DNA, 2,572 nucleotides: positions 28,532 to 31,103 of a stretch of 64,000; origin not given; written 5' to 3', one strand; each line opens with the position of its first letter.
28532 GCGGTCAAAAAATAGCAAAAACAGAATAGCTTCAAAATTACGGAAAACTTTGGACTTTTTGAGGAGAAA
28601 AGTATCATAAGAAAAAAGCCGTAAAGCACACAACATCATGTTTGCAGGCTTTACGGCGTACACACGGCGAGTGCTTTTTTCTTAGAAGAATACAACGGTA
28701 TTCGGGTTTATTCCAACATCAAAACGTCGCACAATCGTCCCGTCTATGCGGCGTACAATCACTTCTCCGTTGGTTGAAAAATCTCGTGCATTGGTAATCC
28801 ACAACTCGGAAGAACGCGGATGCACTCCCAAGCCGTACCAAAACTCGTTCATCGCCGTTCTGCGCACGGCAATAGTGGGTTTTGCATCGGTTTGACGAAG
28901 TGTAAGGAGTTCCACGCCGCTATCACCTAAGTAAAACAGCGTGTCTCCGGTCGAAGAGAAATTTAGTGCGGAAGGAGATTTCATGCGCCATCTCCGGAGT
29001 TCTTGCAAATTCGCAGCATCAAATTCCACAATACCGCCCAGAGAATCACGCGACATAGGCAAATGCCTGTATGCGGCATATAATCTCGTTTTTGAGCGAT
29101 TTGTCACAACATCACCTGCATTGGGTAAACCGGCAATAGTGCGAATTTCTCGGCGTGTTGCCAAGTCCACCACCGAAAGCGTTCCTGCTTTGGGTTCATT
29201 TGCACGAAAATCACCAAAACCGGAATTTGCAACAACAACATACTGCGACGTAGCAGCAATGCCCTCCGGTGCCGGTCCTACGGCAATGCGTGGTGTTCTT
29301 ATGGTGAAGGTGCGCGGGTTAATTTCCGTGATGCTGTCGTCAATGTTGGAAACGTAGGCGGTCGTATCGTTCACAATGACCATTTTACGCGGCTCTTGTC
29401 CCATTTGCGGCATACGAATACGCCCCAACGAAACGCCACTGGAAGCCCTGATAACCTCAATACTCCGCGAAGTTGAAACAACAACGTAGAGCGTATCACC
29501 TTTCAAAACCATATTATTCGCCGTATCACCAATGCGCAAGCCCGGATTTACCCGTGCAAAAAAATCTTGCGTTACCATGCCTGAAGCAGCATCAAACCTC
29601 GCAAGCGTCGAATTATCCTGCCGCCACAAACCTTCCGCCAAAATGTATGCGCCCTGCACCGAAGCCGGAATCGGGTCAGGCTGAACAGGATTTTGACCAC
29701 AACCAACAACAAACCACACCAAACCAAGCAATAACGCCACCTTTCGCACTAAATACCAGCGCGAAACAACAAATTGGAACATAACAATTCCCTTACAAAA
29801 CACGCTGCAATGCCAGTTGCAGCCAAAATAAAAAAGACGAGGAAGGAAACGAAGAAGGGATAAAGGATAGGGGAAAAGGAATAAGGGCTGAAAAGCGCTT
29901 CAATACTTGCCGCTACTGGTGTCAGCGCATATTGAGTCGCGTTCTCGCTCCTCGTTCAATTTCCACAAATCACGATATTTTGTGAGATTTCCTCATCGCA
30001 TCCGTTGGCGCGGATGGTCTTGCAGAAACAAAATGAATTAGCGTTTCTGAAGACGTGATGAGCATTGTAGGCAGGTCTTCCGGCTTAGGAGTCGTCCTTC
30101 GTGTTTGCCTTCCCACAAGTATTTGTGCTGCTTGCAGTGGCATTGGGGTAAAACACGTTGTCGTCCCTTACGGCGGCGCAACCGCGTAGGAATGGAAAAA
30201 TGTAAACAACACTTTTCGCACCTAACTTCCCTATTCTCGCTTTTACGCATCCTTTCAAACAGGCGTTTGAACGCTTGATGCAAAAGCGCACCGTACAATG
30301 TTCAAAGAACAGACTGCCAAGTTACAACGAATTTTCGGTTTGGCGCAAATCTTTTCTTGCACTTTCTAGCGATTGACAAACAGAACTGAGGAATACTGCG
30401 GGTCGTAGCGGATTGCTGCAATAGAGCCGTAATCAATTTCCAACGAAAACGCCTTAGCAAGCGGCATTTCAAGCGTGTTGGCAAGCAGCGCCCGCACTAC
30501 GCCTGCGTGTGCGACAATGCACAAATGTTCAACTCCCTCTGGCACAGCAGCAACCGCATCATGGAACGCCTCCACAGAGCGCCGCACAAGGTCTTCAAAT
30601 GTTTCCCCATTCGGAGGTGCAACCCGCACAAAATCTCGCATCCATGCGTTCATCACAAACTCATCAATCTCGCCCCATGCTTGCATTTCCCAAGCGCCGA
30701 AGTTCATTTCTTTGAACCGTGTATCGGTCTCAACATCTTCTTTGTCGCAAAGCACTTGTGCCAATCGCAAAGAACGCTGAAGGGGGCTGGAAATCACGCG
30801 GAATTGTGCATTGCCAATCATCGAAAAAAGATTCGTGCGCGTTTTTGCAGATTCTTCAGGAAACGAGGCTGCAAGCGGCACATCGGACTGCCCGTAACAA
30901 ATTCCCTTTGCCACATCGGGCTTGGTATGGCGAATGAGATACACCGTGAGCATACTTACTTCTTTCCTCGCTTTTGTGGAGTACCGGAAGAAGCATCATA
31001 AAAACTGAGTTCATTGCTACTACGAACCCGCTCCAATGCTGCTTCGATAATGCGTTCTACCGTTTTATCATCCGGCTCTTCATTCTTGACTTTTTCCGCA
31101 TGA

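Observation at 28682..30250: Cobalamin riboswitch in front of a beta-propeller surface lipoprotein and an LRR protein, with no TonB receptor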

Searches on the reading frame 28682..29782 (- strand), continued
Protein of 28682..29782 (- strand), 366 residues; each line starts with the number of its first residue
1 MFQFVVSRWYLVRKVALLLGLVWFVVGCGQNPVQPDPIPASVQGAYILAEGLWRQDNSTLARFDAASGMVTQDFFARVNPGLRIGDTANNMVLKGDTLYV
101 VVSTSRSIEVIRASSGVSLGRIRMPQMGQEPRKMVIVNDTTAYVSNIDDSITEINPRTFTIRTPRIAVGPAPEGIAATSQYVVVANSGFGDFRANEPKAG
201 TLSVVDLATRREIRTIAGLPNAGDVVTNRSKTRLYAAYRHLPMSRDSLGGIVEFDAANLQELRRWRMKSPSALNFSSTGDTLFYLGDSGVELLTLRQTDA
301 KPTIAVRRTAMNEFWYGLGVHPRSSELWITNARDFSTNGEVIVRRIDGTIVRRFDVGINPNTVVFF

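Call 62: search_protein_families(library=pfam, proteins=[L062:3789-5132:+, L062:5133-7115:+, L062:7108-7998:+, L020:3337-4734:+, L020:4734-6749:+, L020:6742-7644:+, L019:5962-7953:+, L044:6018-7955:+, L056:5193-7100:+, L013:7040-8017:+], max_evalue=0.01)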
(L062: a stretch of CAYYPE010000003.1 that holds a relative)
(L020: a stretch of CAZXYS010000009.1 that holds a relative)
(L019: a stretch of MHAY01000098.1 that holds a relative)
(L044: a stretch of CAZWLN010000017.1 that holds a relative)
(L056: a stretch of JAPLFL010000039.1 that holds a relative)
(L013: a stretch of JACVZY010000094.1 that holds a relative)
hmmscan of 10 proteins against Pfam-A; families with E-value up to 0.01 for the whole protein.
L062:3789-5132:+ (447 aa): 2 families
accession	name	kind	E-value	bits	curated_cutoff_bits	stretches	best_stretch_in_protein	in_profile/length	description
PF18962.6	Por_Secre_tail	-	6.4e-05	23.6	27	1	375-436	6-66/75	Secretion system C-terminal sorting domain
PF13585.12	CHU_C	-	0.0032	18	27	1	377-434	16-72/86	CHU_C Type IX secretion signal domain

L062:5133-7115:+ (660 aa): 2 families
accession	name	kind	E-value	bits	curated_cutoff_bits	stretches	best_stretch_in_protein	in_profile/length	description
PF07715.20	Plug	-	2e-21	76.9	23.9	1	58-158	8-107/107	TonB-dependent Receptor Plug Domain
PF00593.30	TonB_dep_Rec_b-barrel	-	5.1e-21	76.5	27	1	341-626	140-436/436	TonB dependent receptor-like, beta-barrel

L062:7108-7998:+ (296 aa): 0 families

L020:3337-4734:+ (465 aa): 2 families
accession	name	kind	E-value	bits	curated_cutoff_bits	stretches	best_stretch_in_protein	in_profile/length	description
PF18962.6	Por_Secre_tail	-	3.4e-09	37.3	27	1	385-458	1-70/75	Secretion system C-terminal sorting domain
PF25174.1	Beta-prop_THOC3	-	9e-05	22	305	1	110-285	10-173/272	THOC3 beta-propeller domain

L020:4734-6749:+ (671 aa): 3 families
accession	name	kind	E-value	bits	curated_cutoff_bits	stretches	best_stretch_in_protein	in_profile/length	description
PF00593.30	TonB_dep_Rec_b-barrel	-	2.3e-37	130.3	27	1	206-639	35-436/436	TonB dependent receptor-like, beta-barrel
PF07715.20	Plug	-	1.8e-25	90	23.9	1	72-172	8-107/107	TonB-dependent Receptor Plug Domain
PF14905.12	OMP_b-brl_3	-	1.1e-06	28.5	27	1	458-645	203-379/408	Outer membrane protein beta-barrel family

L020:6742-7644:+ (300 aa): 1 family
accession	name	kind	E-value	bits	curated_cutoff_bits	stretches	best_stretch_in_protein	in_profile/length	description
PF18962.6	Por_Secre_tail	-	4.2e-06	27.4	27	1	235-298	7-74/75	Secretion system C-terminal sorting domain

L019:5962-7953:+ (663 aa): 2 families
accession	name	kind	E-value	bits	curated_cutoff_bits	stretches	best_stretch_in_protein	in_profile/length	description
PF00593.30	TonB_dep_Rec_b-barrel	-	2.2e-30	107.4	27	1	232-637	47-436/436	TonB dependent receptor-like, beta-barrel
PF07715.20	Plug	-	2.6e-23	83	23.9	1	68-168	8-107/107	TonB-dependent Receptor Plug Domain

L044:6018-7955:+ (645 aa): 2 families
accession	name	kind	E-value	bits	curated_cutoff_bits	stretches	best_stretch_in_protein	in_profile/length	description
PF00593.30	TonB_dep_Rec_b-barrel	-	5.2e-37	129.2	27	1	205-615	7-435/436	TonB dependent receptor-like, beta-barrel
PF07715.20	Plug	-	4e-20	72.7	23.9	1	52-152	8-107/107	TonB-dependent Receptor Plug Domain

L056:5193-7100:+ (635 aa): 2 families
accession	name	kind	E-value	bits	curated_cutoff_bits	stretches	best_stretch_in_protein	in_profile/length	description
PF00593.30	TonB_dep_Rec_b-barrel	-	5.3e-27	96.2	27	1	315-610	117-436/436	TonB dependent receptor-like, beta-barrel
PF07715.20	Plug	-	3.8e-16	60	23.9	1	58-149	14-107/107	TonB-dependent Receptor Plug Domain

L013:7040-8017:+ (325 aa): 0 families

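Call 91: search_solved_structures(query=A6, max_evalue=1)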
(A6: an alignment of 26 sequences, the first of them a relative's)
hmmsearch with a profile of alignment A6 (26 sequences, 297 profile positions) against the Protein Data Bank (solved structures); distinct sequences matched with E-value up to 1: 4.
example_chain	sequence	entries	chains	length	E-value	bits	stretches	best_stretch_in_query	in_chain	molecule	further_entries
8blw_B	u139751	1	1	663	5.8e-05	25.9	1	67-127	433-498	YncE family protein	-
8glk_D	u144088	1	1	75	0.00055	22.7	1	244-296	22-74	Endonuclease I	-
8glj_D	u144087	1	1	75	0.036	16.7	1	238-295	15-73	Por secretion system C-terminal sorting domain-containing protein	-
9whd_A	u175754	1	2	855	0.4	13.3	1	239-294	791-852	GH167 glycoside hydrolase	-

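Call 92: search_protein_families(library=ncbifam, proteins=[L008:9010-9957:+, L008:7606-8997:+], max_evalue=0.001)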
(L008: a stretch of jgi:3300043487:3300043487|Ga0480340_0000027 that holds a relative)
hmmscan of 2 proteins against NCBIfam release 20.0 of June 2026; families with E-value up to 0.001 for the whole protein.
L008:9010-9957:+ (315 aa): 2 families
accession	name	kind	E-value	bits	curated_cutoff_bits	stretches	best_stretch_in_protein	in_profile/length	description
NF033170.0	lipo_LIC13355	subfamily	1.2e-07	31.2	120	1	91-146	97-154/273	LIC_13355 family lipoprotein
TIGR04183.1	Por_Secre_tail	domain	5.3e-05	23.1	23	1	258-313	18-70/72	T9SS type A sorting domain-containing protein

L008:7606-8997:+ (463 aa): 1 family
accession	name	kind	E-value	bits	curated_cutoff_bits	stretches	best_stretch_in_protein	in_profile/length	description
TIGR04183.1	Por_Secre_tail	domain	4.4e-07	29.8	23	1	381-454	2-64/72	T9SS type A sorting domain-containing protein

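Call 98: predict_structure(alignment_id=A6)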
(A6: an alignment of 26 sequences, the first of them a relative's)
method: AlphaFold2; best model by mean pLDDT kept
length: 315 residues; sequences in the alignment: 26
mean_pLDDT: 89.4   pTM: 0.68
mean pLDDT of the five models: 89.4, 89.0, 88.2, 87.6, 86.1
residues with pLDDT >= 90: 234; 70-90: 45; 50-70: 27; < 50: 9
segments of 3 or more residues with pLDDT < 50: 234-240
pLDDT, mean of each block of 10 residues (from residue 1): 53 70 82 62 96 95 97 95 96 97 95 97 93 96 96 97 97 97 97 98 97 97 96 49 81 88 89 92 94 94 88 90
secondary structure, 60 per line:
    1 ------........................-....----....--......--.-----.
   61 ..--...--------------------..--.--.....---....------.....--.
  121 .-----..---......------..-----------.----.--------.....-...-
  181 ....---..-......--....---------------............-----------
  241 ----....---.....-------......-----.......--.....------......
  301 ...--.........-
elements in order: H7-30 H32-35 E40-43 E46-51 E95-99 E103-106 E113-117 E132-137 H171-174 E177-179 H181-184 E191-196 H199-202 E218-229 E245-248 E252-256 E264-269 E275-281 E284-288 E295-303 E306-314

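Call 100: fold_search(model_id=the predicted structure, library=pdb)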
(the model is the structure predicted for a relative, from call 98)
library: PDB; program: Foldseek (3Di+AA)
matches with E <= 10: 1860; with E <= 0.001: 55
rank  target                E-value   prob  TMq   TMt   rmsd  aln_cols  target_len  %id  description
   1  6jz7_B                3.0e-05  0.99  0.21  0.13  16.5       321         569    8  b-glucuronidase from Ruminococcus gnavus in complex with N1-substituted uronic isofagomine (released 2020-06-10)
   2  6jz3_A                3.8e-05  0.99  0.21  0.13  16.7       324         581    9  b-glucuronidase from Ruminococcus gnavus in complex with uronic deoxynojirimycin (released 2020-05-13)
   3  5z18_C                3.8e-05  0.98  0.18  0.11  16.2       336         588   10  The crystal structure of Ruminococcus gnavus beta-glucuronidase (released 2018-12-12)
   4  5euv_A                4.0e-05  1.00  0.21  0.11  16.6       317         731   13  Crystal structure of a cold-adapted dimeric beta-D-galactosidase from Paracoccus sp. 32d strain (released 2016-09-14)
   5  6jz5_B                5.0e-05  0.98  0.19  0.12  16.6       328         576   11  b-glucuronidase from Ruminococcus gnavus in complex with D-glucuronic acid (released 2020-06-10)
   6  6jz4_B                5.3e-05  0.99  0.21  0.14  16.7       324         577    9  b-glucuronidase from Ruminococcus gnavus in complex with D-glucaro-d-lactam (released 2020-06-03)
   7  6jz2_A                5.6e-05  0.99  0.21  0.13  16.7       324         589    9  b-glucuronidase from Ruminococcus gnavus in complex with uronic isofagomine at 1.3 Angstroms resolution (released 2020-06-10)
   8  6eca_B                7.3e-05  0.98  0.21  0.13  17.0       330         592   11  Lactobacillus rhamnosus Beta-glucuronidase (released 2019-02-13)
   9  4jkl_A                7.7e-05  0.97  0.19  0.12  17.0       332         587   12  Crystal Structure of Streptococcus agalactiae beta-glucuronidase in space group P21212 (released 2014-09-17)
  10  5z19_A                8.1e-05  0.98  0.20  0.12  16.9       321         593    9  The crystal structure of Ruminococcus gnavus beta-glucuronidase in complex with uronic isofagomine (released 2018-12-12)
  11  7ufg_A                8.6e-05  1.00  0.30  0.10  17.4       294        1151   11  Cryo-EM structure of PAPP-A in complex with IGFBP5 (released 2022-09-28)
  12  6lej_A                8.6e-05  0.97  0.20  0.12  16.9       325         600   10  Structure of E. coli beta-glucuronidase complex with C6-propyl uronic isofagomine (released 2021-01-27)
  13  6jz5_A                9.1e-05  0.99  0.21  0.14  16.7       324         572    9  b-glucuronidase from Ruminococcus gnavus in complex with D-glucuronic acid (released 2020-06-10)
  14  6jz1_B                9.1e-05  0.98  0.21  0.13  16.6       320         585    9  Apo structure of b-glucuronidase from Ruminococcus gnavus at 1.7 Angstrom resolution (released 2020-06-03)
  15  5z18_E                9.1e-05  0.98  0.20  0.13  16.6       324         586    9  The crystal structure of Ruminococcus gnavus beta-glucuronidase (released 2018-12-12)
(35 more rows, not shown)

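Call 101: search_solved_structures(query=A6, max_evalue=0.001, show_alignments=1)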
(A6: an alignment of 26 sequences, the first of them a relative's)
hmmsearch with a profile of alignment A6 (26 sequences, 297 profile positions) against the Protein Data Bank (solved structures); distinct sequences matched with E-value up to 0.001: 2.
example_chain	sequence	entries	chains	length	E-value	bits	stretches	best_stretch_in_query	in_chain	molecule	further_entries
8blw_B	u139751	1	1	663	5.8e-05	25.9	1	67-127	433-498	YncE family protein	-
8glk_D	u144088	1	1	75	0.00055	22.7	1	244-296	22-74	Endonuclease I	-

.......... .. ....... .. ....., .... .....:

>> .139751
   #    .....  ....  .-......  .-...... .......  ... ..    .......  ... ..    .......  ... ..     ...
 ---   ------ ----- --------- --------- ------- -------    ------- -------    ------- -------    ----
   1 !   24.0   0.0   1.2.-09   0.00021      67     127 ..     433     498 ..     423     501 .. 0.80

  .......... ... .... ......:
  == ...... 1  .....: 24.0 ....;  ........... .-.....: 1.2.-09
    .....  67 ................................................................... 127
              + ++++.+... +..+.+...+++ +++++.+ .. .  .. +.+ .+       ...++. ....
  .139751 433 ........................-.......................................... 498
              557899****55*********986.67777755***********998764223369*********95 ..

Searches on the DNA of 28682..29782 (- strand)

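Call 22: search_rna_families(sources=[L003, L004, L005], threshold=gathering)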
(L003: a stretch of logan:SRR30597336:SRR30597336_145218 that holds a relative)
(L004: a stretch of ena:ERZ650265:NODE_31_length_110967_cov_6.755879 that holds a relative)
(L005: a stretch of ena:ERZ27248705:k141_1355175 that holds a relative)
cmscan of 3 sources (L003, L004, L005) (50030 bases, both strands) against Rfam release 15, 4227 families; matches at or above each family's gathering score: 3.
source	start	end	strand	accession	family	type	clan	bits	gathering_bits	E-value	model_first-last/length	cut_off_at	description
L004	6836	7071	+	RF00174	Cobalamin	Cis-reg; riboswitch;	CL00101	86.1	31.5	6.1e-20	1-189/189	no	Cobalamin riboswitch aptamer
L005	1019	1254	+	RF00174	Cobalamin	Cis-reg; riboswitch;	CL00101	86.1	31.5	6.1e-20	1-189/189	no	Cobalamin riboswitch aptamer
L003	3479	3701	+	RF00174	Cobalamin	Cis-reg; riboswitch;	CL00101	74.9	31.5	1e-16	1-189/189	no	Cobalamin riboswitch aptamer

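Call 28: search_rna_families(sources=[L007, L008, L009, L010], threshold=gathering)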
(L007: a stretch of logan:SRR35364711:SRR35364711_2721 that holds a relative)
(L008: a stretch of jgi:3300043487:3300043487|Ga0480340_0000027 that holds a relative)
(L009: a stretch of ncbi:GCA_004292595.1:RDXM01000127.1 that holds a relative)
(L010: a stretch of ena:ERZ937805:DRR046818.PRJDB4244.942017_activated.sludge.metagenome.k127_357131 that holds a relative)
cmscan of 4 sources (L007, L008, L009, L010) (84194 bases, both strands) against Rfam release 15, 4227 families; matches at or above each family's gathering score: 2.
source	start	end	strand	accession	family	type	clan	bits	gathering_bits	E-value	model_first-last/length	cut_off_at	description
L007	3436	3730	+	RF00174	Cobalamin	Cis-reg; riboswitch;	CL00101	72.5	31.5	8.3e-16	1-189/189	no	Cobalamin riboswitch aptamer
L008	7161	7373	+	RF00174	Cobalamin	Cis-reg; riboswitch;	CL00101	59.6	31.5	4e-12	1-189/189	no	Cobalamin riboswitch aptamer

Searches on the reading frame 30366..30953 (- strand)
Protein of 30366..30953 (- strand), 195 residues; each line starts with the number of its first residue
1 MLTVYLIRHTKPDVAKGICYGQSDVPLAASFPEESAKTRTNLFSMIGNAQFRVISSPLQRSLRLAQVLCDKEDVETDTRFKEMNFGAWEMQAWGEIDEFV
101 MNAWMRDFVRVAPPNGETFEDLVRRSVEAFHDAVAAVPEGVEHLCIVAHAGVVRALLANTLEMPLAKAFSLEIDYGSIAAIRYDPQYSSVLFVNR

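Call 7: search_protein_families(library=ncbifam, proteins=[window:30366-30953:-], max_evalue=0.01)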
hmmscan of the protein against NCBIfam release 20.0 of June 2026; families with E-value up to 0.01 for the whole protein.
window:30366-30953:- (195 aa): 12 families
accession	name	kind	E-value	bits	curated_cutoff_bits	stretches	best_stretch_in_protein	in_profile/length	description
TIGR03162.1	ribazole_cobC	equivalog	1e-48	165.1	162.9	1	4-181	1-176/176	alpha-ribazole phosphatase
NF011580.0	PRK15004.1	equivalog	4.6e-23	82.3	250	1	3-189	2-189/203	adenosylcobalamin/alpha-ribazole phosphatase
NF005567.0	PRK07238.1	equivalog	1.5e-18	67.3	326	1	3-187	179-364/378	bifunctional RNase H/acid phosphatase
TIGR03848.1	MSMEG_4193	subfamily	6.6e-17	61.6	203.85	1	3-194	1-197/204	MSMEG_4193 family putative phosphomutase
NF045917.1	PhserinePhPspA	equivalog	7e-14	52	350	1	1-187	1-188/211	phosphoserine phosphatase PspA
NF002901.0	PRK03482.1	equivalog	7.1e-12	45.4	261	1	1-184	1-185/215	2,3-diphosphoglycerate-dependent phosphoglycerate mutase GpmB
NF038349.1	dPGM_arch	equivalog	1.3e-11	44.7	225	1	26-184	25-172/194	2,3-diphosphoglycerate-dependent phosphoglycerate mutase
NF009993.0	PRK13462.1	equivalog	2e-07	30.9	226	1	5-183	9-181/203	acid phosphatase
NF002217.0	PRK01112.1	equivalog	1.2e-05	24.8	320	1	101-177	134-209/228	2,3-bisphosphoglycerate-dependent phosphoglycerate mutase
NF009994.0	PRK13463.1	equivalog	6e-05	22.9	277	1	51-158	50-160/203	phosphoserine phosphatase 1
NF002339.0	PRK01295.1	equivalog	0.0014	18.1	316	1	91-173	104-182/206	2,3-bisphosphoglycerate-dependent phosphoglycerate mutase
NF052369.1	PmrG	equivalog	0.0068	15.9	170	0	4-78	23-96/168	lipopolysaccharide core heptose(II)-phosphate phosphatase PmrG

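Call 8: search_protein_families(library=pfam, proteins=[window:30366-30953:-], max_evalue=0.01)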
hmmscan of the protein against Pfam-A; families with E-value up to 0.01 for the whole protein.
window:30366-30953:- (195 aa): 1 family
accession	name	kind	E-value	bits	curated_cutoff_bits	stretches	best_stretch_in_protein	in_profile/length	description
PF00300.27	His_Phos_1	-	1.3e-31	110.2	21.7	1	4-194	1-192/194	Histidine phosphatase superfamily (branch 1)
